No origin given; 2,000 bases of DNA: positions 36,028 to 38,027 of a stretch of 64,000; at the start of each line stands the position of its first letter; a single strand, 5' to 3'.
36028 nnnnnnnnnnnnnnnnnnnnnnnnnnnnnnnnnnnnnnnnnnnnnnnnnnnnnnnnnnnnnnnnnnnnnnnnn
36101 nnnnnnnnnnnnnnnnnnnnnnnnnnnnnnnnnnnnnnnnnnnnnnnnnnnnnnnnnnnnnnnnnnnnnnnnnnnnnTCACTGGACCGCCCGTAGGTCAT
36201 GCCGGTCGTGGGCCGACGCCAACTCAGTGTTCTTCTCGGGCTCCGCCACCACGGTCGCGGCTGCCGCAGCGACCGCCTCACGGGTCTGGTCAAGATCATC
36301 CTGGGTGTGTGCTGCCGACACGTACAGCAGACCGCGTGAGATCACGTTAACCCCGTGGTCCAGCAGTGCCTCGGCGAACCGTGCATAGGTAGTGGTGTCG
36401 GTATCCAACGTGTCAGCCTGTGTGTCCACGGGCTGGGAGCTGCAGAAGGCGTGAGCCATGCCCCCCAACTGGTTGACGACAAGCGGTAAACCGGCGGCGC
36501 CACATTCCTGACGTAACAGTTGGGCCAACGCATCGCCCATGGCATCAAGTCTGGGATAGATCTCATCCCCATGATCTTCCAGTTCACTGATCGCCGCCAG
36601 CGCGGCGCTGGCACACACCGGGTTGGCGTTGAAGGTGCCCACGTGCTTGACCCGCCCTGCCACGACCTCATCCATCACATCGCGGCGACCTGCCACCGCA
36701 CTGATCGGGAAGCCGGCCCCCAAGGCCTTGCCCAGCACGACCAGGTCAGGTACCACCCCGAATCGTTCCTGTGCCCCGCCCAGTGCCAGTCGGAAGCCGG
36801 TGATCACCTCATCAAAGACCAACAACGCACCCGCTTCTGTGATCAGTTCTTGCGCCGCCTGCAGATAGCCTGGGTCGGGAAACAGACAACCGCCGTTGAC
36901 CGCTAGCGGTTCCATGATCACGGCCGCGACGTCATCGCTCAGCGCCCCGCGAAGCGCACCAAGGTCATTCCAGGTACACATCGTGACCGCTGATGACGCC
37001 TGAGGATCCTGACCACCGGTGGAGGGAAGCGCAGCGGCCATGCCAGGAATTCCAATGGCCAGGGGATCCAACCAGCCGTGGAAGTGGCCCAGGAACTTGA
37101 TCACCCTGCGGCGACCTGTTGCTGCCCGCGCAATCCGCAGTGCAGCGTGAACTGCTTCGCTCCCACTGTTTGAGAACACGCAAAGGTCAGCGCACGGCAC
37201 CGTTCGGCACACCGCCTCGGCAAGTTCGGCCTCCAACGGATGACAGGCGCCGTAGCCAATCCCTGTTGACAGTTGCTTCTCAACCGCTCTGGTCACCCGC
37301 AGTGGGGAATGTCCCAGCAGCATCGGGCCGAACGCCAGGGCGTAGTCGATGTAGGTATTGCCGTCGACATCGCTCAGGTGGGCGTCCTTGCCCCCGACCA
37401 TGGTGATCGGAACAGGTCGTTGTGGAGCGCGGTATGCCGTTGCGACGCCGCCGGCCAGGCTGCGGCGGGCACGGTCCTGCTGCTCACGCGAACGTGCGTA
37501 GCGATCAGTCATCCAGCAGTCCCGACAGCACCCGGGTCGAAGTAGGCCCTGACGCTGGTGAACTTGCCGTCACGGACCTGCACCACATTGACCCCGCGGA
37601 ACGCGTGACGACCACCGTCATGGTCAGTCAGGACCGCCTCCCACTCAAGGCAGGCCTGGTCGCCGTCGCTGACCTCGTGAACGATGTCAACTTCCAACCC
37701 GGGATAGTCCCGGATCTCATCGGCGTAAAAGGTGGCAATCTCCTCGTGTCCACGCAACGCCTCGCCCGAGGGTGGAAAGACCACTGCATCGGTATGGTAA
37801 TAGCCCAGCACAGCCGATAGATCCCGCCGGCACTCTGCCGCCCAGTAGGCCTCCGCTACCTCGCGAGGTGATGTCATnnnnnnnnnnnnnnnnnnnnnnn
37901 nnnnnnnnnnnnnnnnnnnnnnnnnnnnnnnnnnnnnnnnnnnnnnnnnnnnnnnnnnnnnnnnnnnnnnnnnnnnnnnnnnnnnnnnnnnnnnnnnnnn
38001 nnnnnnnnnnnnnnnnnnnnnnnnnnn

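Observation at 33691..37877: Unusual four-gene operon: SnoaL-like protein, class-III aminotransferase, SDR, IlvD/EDD dehydratase, controlled from the best palindrome copy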

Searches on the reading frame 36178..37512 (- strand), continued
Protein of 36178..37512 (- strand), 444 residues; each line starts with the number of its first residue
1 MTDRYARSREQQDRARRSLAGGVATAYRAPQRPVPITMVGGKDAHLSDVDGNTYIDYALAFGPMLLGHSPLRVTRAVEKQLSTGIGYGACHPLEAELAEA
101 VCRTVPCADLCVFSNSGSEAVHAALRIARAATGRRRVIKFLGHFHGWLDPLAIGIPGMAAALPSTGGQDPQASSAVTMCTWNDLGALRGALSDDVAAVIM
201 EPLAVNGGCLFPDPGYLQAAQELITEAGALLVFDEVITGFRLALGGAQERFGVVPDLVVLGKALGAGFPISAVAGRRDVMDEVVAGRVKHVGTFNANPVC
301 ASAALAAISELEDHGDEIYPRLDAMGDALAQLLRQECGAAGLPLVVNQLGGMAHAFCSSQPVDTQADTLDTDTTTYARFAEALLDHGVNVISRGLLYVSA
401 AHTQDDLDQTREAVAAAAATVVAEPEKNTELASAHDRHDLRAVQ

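Call 68: search_solved_structures(query=window:36178-37512:-, max_evalue=1e-74, show_alignments=4)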
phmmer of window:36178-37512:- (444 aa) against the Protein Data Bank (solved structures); distinct sequences matched with E-value up to 1e-74: 5.
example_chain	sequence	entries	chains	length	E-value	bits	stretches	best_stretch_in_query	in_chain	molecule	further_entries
2e7u_A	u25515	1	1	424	1e-82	281.3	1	13-416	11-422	Glutamate-1-semialdehyde 2,1-aminomutase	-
3l44_A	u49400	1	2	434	6.9e-78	265.3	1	4-420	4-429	Glutamate-1-semialdehyde 2,1-aminomutase 1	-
4e77_A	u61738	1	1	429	1.7e-77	264.1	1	7-414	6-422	Glutamate-1-semialdehyde 2,1-aminomutase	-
3fq8_A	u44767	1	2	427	5e-75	255.9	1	13-419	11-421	Glutamate-1-semialdehyde 2,1-aminomutase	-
3fqa_A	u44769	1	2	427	9.7e-75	255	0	13-419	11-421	Glutamate-1-semialdehyde 2,1-aminomutase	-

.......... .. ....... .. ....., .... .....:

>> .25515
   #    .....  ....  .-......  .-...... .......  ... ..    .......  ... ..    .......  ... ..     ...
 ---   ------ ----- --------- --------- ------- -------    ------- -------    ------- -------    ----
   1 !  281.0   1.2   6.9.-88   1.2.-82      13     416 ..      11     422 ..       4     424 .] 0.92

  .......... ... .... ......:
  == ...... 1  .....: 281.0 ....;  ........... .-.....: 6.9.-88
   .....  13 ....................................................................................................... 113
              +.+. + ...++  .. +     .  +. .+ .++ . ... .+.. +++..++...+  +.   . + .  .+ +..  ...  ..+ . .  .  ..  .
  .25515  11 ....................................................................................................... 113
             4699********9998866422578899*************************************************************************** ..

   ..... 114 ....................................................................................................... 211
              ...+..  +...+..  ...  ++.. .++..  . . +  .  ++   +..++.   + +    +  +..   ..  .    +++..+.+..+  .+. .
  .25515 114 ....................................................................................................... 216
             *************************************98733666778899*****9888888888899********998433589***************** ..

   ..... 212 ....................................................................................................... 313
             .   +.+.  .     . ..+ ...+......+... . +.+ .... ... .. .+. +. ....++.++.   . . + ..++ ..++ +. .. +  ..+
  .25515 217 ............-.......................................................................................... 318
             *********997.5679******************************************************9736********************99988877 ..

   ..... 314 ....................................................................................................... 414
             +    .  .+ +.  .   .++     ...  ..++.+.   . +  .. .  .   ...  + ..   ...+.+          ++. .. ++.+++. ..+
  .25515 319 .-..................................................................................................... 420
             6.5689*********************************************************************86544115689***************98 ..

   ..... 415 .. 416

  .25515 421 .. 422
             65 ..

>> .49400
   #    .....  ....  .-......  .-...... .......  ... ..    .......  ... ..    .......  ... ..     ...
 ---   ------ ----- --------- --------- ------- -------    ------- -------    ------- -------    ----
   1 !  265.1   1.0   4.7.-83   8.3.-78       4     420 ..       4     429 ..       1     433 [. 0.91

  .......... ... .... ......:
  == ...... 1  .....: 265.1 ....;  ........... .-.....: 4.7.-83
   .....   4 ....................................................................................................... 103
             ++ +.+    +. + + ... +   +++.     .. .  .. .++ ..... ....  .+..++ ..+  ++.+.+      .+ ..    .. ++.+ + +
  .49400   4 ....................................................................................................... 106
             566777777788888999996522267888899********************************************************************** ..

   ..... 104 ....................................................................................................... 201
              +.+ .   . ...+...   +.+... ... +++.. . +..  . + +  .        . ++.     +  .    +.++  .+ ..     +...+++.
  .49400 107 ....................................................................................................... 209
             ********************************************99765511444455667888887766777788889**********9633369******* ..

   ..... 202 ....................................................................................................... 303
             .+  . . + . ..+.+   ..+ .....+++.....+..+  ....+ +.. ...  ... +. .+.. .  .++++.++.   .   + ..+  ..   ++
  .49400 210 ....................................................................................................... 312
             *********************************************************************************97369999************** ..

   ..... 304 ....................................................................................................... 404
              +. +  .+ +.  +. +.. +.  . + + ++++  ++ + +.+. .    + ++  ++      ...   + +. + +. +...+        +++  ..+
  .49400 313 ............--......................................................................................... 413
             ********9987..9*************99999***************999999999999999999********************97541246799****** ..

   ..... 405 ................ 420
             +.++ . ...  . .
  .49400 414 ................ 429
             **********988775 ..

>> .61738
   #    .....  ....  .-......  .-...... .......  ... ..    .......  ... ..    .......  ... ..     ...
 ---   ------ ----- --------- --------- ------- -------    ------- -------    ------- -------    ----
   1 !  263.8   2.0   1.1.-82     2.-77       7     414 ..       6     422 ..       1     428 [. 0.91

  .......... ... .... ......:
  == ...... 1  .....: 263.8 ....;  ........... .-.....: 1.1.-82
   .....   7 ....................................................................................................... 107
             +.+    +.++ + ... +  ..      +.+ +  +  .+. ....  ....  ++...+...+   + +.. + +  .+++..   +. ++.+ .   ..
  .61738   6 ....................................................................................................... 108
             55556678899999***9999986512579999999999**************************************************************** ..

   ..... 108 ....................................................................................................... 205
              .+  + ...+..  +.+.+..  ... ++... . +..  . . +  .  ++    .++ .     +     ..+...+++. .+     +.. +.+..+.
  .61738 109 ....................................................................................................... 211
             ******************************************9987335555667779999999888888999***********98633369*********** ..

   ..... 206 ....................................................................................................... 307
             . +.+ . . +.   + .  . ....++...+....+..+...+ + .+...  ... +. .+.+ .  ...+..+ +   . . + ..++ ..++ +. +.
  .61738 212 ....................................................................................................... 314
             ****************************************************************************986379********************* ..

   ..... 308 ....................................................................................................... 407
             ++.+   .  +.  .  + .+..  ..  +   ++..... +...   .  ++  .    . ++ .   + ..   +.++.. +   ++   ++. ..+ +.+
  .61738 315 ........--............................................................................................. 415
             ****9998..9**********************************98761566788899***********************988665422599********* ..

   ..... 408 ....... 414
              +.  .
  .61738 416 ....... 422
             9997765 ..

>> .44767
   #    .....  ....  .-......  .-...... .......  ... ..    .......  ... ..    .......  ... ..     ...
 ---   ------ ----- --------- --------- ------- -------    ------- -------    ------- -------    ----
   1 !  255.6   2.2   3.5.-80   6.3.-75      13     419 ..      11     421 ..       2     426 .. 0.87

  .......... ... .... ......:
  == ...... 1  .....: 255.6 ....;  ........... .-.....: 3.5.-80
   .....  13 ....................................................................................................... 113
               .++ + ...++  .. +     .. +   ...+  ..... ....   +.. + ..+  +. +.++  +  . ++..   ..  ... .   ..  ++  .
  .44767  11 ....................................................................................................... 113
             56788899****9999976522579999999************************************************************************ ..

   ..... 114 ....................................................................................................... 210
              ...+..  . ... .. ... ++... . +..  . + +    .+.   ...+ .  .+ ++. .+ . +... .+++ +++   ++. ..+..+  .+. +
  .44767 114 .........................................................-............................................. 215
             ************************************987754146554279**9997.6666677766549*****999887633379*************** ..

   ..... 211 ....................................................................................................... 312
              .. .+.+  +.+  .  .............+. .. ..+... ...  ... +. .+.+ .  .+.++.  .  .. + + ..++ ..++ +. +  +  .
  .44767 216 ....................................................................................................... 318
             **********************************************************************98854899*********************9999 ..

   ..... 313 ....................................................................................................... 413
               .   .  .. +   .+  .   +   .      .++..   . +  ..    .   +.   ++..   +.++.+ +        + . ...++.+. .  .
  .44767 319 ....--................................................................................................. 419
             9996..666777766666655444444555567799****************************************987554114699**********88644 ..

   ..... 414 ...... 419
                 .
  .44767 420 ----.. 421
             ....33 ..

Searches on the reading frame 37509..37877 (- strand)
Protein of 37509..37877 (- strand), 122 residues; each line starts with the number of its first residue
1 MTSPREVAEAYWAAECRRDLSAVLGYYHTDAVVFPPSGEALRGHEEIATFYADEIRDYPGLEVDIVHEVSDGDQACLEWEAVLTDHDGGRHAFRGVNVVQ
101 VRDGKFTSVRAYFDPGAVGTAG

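Call 5: search_protein_families(library=pfam, proteins=[window:37509-37877:-])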
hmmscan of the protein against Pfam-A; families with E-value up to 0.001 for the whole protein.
window:37509-37877:- (122 aa): 3 families
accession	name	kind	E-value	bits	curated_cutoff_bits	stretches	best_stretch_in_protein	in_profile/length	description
PF12680.13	SnoaL_2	-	1.2e-18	68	27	1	9-108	2-101/102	SnoaL-like domain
PF14534.12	DUF4440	-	2.8e-10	41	25.2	1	5-105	2-104/107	Domain of unknown function (DUF4440)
PF07366.18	SnoaL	-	1.4e-08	35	28.4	1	7-114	3-118/126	SnoaL-like polyketide cyclase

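Call 6: search_protein_families(library=ncbifam, proteins=[window:37509-37877:-])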
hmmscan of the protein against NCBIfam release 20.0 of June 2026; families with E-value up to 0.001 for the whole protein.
window:37509-37877:- (122 aa): 4 families
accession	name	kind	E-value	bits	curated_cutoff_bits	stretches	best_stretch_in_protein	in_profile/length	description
NF006089.0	PRK08241.1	subfamily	2.9e-06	26.6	240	1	5-118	220-331/343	RNA polymerase subunit sigma-70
TIGR02960.1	SigX5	hypoth_equivalog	1.4e-05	24.5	264.75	1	6-115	208-314/322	RNA polymerase sigma-70 factor, TIGR02960 family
TIGR02096.1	TIGR02096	subfamily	0.00012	22.4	97.1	0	6-114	2-120/129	ketosteroid isomerase-related protein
TIGR02246.1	TIGR02246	subfamily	0.00083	19.3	33.95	1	5-90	7-96/128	SgcJ/EcaC family oxidoreductase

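Call 54: search_solved_structures(query=window:37509-37877:-, max_evalue=0.01)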
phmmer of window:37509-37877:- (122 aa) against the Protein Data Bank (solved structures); distinct sequences matched with E-value up to 0.01: 4.
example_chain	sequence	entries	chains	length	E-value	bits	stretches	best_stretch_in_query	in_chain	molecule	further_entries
7e85_C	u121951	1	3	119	7.5e-05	26.5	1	3-100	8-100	SnoaL-like domain-containing protein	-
3d9r_A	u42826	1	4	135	0.0015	22.3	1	7-88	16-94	ketosteroid isomerase-like protein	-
3fh1_A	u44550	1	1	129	0.0025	21.5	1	35-112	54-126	uncharacterized NTF2-like protein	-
3en8_A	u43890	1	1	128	0.0072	20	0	5-114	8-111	uncharacterized NTF-2 like protein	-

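Call 84: predict_structure(protein=window:37509-37877:-)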
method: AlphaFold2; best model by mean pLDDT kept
length: 122 residues; sequences in the alignment: 1
mean_pLDDT: 60.7   pTM: 0.52
mean pLDDT of the five models: 60.7, 55.3, 53.7, 50.7, 49.0
residues with pLDDT >= 90: 0; 70-90: 44; 50-70: 44; < 50: 34
segments of 3 or more residues with pLDDT < 50: 19-47, 120-122
pLDDT, mean of each block of 10 residues (from residue 1): 53 55 44 39 47 59 79 78 76 75 72 58 40
secondary structure, 60 per line:
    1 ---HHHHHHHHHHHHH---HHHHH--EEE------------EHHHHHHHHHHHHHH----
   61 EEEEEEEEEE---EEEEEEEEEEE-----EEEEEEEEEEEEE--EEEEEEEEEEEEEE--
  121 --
elements in order: H4-16 H20-24 E27-29 H43-56 E61-70 E74-84 E90-102 E105-118
